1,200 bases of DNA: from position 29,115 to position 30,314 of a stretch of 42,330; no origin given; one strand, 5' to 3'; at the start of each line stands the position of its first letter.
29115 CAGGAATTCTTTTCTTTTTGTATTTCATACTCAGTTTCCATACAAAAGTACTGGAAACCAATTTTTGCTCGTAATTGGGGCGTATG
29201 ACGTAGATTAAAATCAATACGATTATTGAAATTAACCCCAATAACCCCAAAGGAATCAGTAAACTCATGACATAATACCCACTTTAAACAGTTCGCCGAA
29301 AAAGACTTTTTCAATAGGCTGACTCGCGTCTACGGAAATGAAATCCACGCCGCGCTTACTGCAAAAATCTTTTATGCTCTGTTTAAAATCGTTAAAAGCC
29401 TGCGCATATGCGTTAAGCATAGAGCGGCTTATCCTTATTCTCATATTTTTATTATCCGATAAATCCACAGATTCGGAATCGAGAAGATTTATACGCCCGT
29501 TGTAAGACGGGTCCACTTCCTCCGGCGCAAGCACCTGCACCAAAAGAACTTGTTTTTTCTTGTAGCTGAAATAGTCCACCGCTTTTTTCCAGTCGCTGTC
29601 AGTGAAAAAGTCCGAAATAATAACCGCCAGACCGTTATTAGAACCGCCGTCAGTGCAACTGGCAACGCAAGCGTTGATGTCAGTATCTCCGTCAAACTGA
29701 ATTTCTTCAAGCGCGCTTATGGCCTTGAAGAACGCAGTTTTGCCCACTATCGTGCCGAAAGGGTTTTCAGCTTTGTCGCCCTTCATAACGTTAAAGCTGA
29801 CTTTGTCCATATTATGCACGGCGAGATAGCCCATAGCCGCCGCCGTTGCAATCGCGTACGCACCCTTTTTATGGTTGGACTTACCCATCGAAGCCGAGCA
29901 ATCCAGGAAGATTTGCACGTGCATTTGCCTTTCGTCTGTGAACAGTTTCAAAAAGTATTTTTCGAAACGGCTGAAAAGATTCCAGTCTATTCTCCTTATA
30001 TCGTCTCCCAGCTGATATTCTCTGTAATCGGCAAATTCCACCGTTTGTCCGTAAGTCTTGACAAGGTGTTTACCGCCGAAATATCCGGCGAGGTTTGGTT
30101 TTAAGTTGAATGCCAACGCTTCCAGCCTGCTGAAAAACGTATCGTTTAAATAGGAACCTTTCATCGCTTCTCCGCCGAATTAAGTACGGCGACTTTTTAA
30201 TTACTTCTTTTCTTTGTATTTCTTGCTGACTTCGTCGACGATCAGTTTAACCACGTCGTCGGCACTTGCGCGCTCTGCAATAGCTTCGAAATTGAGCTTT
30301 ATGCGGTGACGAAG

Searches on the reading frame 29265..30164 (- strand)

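Call 5: search_protein_families(library=pfam, proteins=[window:29265-30164:-], max_evalue=0.001)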
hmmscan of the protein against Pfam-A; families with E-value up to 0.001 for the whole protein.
window:29265-30164:- (299 aa): 1 family
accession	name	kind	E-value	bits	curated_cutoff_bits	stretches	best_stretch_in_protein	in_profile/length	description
PF01882.25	DUF58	-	1.2e-31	110.1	23.4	1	46-257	1-210/216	Protein of unknown function DUF58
